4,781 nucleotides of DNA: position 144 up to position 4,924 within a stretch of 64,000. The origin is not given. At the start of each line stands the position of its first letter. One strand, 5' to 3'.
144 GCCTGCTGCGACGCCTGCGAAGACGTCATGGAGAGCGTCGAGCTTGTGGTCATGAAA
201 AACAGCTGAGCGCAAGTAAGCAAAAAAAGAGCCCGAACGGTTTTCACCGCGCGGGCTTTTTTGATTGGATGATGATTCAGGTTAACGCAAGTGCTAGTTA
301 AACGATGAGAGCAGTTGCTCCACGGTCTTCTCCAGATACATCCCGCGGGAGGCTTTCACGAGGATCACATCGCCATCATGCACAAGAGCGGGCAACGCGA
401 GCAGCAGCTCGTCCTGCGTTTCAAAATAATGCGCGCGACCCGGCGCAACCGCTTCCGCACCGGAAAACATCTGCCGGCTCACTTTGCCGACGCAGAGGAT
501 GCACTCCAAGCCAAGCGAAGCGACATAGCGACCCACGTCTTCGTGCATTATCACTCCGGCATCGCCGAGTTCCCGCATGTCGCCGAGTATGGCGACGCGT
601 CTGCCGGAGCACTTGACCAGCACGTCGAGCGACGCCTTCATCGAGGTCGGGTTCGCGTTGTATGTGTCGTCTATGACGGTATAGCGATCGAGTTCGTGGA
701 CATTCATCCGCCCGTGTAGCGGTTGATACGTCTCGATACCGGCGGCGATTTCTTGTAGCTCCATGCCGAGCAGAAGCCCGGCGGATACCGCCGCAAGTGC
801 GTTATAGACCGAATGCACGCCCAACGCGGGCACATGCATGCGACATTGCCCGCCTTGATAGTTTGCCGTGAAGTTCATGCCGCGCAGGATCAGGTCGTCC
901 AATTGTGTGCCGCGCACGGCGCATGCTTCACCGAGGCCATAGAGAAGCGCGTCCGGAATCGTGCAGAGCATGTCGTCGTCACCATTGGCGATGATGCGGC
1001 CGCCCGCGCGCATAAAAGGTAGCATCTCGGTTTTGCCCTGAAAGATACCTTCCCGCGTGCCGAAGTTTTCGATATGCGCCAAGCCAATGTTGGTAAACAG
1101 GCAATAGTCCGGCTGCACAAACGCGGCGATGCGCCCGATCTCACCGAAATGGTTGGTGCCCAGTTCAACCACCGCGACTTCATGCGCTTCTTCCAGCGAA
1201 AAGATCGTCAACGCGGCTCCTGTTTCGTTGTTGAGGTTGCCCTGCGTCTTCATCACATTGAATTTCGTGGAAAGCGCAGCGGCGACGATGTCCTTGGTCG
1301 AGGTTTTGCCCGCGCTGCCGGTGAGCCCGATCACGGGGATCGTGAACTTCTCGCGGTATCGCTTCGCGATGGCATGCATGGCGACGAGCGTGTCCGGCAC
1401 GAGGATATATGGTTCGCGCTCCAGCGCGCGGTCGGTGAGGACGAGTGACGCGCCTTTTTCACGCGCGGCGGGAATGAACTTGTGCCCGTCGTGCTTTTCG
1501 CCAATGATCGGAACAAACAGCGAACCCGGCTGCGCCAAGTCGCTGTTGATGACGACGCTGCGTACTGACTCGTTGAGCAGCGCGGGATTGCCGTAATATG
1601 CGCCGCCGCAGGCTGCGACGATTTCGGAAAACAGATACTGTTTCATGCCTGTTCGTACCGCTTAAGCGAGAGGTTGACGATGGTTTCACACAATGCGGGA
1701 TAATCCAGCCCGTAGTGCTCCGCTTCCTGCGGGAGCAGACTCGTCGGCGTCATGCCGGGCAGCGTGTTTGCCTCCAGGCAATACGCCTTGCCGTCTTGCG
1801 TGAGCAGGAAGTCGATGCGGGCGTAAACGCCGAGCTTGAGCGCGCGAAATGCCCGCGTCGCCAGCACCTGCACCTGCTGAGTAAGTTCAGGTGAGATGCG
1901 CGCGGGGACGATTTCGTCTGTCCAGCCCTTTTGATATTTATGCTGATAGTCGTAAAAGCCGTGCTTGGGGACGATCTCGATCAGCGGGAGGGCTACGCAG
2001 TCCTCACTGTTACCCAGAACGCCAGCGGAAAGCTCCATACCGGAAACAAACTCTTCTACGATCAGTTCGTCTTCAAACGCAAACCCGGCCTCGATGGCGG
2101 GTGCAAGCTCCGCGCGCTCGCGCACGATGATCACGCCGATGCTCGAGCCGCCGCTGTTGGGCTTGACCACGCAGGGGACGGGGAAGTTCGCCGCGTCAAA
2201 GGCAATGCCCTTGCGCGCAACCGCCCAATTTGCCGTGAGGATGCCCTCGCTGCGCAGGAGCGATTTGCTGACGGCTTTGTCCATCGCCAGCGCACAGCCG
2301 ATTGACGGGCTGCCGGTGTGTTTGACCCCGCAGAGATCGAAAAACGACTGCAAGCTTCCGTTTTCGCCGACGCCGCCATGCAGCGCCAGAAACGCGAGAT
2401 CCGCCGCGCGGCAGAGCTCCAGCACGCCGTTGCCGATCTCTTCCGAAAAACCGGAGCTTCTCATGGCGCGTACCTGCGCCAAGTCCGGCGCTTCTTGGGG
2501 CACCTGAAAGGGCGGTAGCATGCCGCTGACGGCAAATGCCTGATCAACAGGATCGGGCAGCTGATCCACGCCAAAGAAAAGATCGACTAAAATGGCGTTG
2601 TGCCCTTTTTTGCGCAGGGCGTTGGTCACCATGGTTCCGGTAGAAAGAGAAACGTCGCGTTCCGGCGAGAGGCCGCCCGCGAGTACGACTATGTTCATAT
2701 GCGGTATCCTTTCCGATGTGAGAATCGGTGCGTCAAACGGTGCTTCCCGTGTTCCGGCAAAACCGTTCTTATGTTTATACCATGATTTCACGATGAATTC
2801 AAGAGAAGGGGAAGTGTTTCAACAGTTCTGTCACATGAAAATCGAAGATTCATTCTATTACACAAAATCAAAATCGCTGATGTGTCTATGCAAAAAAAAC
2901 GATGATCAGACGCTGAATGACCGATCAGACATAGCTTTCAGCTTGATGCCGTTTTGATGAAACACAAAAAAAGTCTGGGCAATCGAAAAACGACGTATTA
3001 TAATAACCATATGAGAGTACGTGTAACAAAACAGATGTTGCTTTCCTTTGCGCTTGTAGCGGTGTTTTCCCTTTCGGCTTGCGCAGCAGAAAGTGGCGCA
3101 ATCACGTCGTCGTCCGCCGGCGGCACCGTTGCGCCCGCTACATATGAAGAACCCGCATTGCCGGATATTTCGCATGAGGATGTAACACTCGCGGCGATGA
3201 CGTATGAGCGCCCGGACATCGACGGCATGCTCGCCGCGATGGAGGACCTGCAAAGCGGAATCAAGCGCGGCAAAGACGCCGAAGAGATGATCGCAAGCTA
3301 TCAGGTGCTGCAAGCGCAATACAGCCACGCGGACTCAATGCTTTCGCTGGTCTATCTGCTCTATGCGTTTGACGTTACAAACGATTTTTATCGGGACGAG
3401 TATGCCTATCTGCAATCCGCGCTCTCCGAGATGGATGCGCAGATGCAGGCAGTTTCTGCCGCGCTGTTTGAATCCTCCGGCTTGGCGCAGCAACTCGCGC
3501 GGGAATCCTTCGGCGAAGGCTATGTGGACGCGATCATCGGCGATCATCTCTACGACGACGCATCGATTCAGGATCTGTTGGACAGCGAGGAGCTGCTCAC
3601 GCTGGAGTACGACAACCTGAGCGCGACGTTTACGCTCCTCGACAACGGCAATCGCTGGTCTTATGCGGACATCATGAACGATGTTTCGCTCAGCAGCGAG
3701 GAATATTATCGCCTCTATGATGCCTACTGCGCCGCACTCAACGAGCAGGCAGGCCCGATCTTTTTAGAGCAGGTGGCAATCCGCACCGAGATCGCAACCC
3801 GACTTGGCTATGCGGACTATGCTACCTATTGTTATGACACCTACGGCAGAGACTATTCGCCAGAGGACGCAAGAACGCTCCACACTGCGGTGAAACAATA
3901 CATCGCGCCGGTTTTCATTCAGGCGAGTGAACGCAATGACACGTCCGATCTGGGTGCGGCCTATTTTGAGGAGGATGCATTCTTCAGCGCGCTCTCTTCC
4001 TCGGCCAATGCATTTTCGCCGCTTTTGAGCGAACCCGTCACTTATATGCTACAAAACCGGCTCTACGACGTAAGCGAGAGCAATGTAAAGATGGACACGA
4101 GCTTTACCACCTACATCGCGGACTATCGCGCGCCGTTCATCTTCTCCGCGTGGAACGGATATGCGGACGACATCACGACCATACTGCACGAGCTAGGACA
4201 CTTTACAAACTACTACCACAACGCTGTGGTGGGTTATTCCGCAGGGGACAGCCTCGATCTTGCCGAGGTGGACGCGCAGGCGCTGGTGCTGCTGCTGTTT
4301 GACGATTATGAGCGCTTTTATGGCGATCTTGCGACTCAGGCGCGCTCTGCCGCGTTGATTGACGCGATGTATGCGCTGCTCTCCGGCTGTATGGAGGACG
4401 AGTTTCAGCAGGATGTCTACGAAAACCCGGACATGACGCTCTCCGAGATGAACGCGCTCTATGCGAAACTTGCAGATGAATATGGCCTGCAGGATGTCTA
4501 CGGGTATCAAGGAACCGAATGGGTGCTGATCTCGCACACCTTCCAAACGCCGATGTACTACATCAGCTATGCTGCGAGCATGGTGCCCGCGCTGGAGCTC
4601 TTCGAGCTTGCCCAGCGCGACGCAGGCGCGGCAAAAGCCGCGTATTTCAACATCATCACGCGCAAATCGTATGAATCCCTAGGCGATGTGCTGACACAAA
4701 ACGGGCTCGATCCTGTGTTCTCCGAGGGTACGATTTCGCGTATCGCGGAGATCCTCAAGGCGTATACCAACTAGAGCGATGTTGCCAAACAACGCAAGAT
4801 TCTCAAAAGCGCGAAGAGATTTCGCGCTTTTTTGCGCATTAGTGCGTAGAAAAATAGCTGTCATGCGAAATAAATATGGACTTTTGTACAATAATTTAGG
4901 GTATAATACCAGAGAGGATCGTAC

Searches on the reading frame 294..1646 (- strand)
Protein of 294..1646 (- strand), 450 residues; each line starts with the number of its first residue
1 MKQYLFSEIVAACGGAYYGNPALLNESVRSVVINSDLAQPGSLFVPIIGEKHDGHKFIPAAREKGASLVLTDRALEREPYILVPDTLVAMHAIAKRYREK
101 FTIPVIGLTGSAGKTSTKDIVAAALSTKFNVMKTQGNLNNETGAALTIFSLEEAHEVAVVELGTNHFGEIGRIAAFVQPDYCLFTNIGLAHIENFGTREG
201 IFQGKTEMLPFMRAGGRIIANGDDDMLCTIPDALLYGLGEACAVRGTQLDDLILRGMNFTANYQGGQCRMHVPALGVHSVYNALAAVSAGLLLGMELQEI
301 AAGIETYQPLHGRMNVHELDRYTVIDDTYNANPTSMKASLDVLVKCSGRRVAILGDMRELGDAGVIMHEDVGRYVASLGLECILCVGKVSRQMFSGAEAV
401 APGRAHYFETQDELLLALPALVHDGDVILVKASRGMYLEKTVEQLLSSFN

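Call 15: search_protein_families(library=ncbifam, proteins=[window:294-1646:-], max_evalue=0.00001)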
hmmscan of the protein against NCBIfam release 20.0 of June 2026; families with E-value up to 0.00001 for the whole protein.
window:294-1646:- (450 aa): 23 families
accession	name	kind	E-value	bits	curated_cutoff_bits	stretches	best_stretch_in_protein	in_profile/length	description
TIGR01143.1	murF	subfamily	6.1e-113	377.9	288.6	1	34-445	2-418/418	UDP-N-acetylmuramoyl-tripeptide--D-alanyl-D-alanine ligase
NF008896.0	PRK11929.1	equivalog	6.5e-113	378.4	1023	1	23-446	522-957/965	bifunctional UDP-N-acetylmuramoyl-L-alanyl-D-glutamate--2,6-diaminopimelate ligase MurE/UDP-N-acetylmuramoyl-tripeptide--D-alanyl-D-alanine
NF008041.0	PRK10773.1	equivalog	5.3e-81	272.7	551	1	25-445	21-447/453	UDP-N-acetylmuramoyl-tripeptide--D-alanyl-D-alanine ligase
NF010693.0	PRK14093.1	equivalog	1.3e-63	215.4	544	1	6-449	9-468/479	UDP-N-acetylmuramoylalanyl-D-glutamyl-2,6-diaminopimelate--D-alanyl-D-alanine ligase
NF008897.0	PRK11930.1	equivalog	5.6e-59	200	804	1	38-446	36-454/822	bifunctional UDP-N-acetylmuramoyl-tripeptide:D-alanyl-D-alanine ligase/alanine racemase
NF001126.0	PRK00139.1-4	equivalog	2.2e-33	115.5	373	1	25-350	20-369/486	UDP-N-acetylmuramoyl-L-alanyl-D-glutamate--2,6-diaminopimelate ligase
TIGR01085.1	murE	subfamily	1.9e-29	102.9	257.3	1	26-353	2-362/472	UDP-N-acetylmuramyl-tripeptide synthetase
NF001124.0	PRK00139.1-2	equivalog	1.7e-26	93.1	476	1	25-353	25-381/500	UDP-N-acetylmuramoyl-L-alanyl-D-glutamate--2,6-diaminopimelate ligase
NF001123.0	PRK00139.1-1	equivalog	1.5e-23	83.3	586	1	25-355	17-383/493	UDP-N-acetylmuramoyl-L-alanyl-D-glutamate--2,6-diaminopimelate ligase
NF053645.1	pMurC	equivalog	8.9e-23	80.7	560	2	256-364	297-406/492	pseudomurein biosynthesis peptide ligase pMurC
TIGR01082.1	murC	equivalog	3e-18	66.1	335.1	1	104-342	101-336/449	UDP-N-acetylmuramate--L-alanine ligase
NF010628.0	PRK14022.1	equivalog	2.2e-16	59.7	536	1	26-375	33-391/483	UDP-N-acetylmuramoyl-L-alanyl-D-glutamate--L-lysine ligase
NF053646.1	pMurD1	equivalog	1.7e-15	56.6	610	1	88-345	94-350/465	pseudomurein biosynthesis peptide ligase pMurD1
TIGR01087.1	murD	equivalog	5.4e-15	55.4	211.95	1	102-343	103-338/441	UDP-N-acetylmuramoyl-L-alanine--D-glutamate ligase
NF033197.0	F430_CfbE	equivalog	4.2e-13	49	250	1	263-328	255-320/430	coenzyme F430 synthase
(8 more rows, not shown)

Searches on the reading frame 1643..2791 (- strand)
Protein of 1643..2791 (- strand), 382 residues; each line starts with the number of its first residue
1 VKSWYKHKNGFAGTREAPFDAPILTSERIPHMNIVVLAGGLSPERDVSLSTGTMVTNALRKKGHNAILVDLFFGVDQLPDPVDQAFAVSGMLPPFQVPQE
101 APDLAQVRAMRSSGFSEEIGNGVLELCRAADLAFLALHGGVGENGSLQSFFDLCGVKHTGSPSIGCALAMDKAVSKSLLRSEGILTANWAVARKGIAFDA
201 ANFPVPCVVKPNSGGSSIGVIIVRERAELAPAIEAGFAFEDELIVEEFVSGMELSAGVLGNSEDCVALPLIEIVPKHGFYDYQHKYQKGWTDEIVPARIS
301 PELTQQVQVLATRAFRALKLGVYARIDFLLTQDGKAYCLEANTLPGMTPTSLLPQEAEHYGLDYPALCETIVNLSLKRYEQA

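Call 15: search_protein_families(library=ncbifam, proteins=[window:1643-2791:-], max_evalue=0.00001)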
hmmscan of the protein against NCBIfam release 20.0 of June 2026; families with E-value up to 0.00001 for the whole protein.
window:1643-2791:- (382 aa): 41 families (the best 25 are shown)
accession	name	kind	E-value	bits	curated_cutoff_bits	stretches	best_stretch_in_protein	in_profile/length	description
NF002378.0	PRK01372.1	subfamily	3.1e-88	295.4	243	2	129-377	58-303/305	D-alanine--D-alanine ligase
TIGR01205.1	D_ala_D_alaTIGR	subfamily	1.1e-78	264.4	245.65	1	34-374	2-316/318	D-alanine--D-alanine ligase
NF002528.0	PRK01966.1-4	subfamily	2.8e-69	233.7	262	1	32-381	5-364/366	D-alanine--D-alanine ligase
NF002527.0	PRK01966.1-3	equivalog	4.4e-66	223.3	310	1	31-377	2-330/332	D-alanine--D-alanine ligase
NF011169.0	PRK14571.1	equivalog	1.1e-58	199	404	1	129-377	53-297/300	D-alanyl-alanine synthetase A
NF011170.0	PRK14572.1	equivalog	1.5e-58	198.6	489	1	33-378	3-348/351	D-alanyl-alanine synthetase A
NF002526.0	PRK01966.1-2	equivalog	1.1e-57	195.6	449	1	32-381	4-353/362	D-alanine--D-alanine ligase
NF000091.3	D_ala_D_ser_VanG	exception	2.5e-54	184.4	495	1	130-374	94-342/344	D-alanine--D-serine ligase VanG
NF002525.0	PRK01966.1-1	equivalog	1.5e-52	178.8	457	1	33-381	5-356/364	D-alanine--D-alanine ligase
NF002529.0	PRK01966.1-5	equivalog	2.7e-45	154.8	472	1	132-381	88-342/348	D-alanine--D-alanine ligase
NF000207.3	D_ala_D_ser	equivalog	1.6e-44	152.4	520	1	130-375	90-339/342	D-alanine--D-serine ligase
NF000206.1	D_ala_D_lac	equivalog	1.7e-42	145.7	550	1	129-377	90-342/342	D-alanine--(R)-lactate ligase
NF011167.0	PRK14569.1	equivalog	4.6e-41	141.1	410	1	122-373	51-293/296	D-alanyl-alanine synthetase A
NF000372.1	D_ala_D_lac_VanI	exception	1.2e-38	133.4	700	1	130-376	91-341/341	D-alanine--(R)-lactate ligase VanI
NF012216.1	D_ala_D_lac_VanB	exception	1.2e-37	130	750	1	128-378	88-342/342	D-alanine--(R)-lactate ligase VanB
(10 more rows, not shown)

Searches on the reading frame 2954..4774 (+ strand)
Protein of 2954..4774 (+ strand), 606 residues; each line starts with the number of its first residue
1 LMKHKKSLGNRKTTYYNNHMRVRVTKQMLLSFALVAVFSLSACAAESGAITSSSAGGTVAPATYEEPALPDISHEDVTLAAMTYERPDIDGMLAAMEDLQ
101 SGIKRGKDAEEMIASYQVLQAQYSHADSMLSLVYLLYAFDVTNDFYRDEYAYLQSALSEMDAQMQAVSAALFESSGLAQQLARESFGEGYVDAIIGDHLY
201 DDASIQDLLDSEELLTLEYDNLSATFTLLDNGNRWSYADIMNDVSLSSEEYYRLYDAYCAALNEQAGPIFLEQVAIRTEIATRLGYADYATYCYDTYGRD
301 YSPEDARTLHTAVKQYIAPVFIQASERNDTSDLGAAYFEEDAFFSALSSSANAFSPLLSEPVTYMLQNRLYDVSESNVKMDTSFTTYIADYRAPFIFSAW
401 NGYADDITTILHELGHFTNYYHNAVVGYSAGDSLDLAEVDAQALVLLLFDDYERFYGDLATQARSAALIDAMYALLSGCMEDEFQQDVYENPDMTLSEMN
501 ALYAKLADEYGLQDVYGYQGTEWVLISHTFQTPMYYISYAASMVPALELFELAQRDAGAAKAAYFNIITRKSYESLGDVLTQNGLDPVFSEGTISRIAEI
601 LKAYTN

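Call 15: search_protein_families(library=ncbifam, proteins=[window:2954-4774:+], max_evalue=0.00001)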
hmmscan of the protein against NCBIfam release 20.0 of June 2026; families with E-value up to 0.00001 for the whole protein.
window:2954-4774:+ (606 aa): 3 families
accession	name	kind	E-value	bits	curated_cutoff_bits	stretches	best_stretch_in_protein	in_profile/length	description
TIGR02289.1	M3_not_pepF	subfamily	2.7e-59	201.2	442.35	1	123-604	33-544/549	M3 family oligoendopeptidase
TIGR02290.1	M3_fam_3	subfamily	1.4e-10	40.8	561.7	1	352-586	321-563/587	M3 family oligoendopeptidase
TIGR00181.1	pepF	equivalog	2.7e-07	29.8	490.55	1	369-569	341-550/591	oligoendopeptidase F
